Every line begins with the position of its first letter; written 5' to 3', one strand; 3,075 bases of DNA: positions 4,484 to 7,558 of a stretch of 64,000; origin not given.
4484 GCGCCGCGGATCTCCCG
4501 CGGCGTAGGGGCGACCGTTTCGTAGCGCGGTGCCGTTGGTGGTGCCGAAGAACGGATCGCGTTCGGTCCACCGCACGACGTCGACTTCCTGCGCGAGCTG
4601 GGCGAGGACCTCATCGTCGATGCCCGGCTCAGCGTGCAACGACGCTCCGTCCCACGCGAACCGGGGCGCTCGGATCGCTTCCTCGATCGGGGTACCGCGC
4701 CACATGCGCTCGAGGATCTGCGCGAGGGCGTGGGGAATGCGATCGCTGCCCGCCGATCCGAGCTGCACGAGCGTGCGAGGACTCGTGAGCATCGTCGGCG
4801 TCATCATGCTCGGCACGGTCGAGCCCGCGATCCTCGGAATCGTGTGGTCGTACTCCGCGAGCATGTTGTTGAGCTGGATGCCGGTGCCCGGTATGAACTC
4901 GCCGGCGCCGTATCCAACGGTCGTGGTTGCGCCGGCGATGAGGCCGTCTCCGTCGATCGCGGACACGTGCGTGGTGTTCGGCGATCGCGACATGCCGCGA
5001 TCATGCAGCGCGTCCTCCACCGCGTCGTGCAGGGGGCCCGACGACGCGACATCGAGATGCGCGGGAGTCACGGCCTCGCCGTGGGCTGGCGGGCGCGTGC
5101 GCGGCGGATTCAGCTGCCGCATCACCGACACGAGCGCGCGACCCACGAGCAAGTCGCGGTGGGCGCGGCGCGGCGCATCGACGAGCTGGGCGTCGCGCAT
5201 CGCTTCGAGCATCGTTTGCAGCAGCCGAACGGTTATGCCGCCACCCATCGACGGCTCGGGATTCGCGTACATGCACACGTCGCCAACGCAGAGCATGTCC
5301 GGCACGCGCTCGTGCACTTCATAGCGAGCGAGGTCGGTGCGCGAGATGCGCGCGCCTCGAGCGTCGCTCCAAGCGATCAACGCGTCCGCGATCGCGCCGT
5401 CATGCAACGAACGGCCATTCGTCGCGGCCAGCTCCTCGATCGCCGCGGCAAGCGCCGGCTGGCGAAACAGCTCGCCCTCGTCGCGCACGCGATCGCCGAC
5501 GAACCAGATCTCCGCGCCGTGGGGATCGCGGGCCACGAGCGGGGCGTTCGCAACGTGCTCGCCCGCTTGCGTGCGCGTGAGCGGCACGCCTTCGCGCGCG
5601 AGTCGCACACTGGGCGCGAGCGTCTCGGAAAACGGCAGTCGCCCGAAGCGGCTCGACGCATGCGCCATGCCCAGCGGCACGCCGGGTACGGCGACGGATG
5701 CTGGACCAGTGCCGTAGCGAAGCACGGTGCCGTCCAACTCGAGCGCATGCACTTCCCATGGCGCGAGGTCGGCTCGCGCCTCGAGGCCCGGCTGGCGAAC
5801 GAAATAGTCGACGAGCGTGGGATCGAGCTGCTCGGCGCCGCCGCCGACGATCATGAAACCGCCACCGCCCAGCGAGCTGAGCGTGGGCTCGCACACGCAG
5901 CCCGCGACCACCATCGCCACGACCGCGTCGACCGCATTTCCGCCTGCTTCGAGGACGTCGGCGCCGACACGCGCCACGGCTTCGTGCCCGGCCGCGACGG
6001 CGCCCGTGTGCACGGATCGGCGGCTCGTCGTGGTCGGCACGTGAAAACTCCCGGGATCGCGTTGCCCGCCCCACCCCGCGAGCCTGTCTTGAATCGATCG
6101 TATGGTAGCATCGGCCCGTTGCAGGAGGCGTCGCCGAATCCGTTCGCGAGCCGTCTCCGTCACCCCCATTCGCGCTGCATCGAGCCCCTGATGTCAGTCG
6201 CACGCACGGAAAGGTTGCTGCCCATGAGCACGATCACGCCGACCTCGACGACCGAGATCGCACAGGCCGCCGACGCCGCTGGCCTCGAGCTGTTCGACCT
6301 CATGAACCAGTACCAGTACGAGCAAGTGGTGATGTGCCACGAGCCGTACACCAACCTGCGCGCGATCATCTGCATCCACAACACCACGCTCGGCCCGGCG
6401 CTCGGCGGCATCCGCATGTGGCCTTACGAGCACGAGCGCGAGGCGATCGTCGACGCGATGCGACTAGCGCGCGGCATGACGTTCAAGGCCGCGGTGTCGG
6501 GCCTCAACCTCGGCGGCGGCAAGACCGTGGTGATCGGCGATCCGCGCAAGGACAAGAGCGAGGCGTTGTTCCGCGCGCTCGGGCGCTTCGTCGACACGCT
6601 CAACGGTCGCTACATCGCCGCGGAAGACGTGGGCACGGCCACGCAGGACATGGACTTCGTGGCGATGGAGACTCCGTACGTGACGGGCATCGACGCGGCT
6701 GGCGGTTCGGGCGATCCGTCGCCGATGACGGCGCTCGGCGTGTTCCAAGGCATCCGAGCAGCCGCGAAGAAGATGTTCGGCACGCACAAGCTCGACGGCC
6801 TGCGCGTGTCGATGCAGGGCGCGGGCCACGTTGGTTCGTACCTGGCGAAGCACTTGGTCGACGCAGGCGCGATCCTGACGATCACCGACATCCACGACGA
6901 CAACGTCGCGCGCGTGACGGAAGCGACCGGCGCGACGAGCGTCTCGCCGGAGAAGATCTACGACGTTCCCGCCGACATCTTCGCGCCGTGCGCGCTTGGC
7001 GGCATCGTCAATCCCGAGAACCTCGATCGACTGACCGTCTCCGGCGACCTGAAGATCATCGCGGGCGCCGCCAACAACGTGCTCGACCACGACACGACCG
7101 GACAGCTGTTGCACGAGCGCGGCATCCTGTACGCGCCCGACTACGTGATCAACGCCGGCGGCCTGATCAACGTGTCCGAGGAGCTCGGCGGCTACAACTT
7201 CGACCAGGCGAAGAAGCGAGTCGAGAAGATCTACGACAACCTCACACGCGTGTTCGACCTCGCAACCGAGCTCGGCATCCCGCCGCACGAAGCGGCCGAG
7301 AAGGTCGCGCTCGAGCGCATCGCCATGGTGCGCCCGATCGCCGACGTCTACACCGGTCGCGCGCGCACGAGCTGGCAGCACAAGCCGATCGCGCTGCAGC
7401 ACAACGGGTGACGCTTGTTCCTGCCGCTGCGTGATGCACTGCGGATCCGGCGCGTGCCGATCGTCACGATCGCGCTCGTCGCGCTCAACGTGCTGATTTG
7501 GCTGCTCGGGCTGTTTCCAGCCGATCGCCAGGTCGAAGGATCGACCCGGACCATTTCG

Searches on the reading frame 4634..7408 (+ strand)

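Call 55: search_protein_families(library=pfam, proteins=[window:4634-7408:+], max_evalue=0.001)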
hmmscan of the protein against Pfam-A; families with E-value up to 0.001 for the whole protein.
window:4634-7408:+ (925 aa): 2 families
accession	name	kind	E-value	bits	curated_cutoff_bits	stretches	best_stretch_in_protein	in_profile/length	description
PF02812.23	ELFV_dehydrog_N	-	3.5e-31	108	25.3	1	568-680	14-127/129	Glu/Leu/Phe/Val dehydrogenase, dimerisation domain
PF00208.27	ELFV_dehydrog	-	3.8e-21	76.3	23.4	2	758-897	89-234/241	Glutamate/Leucine/Phenylalanine/Valine dehydrogenase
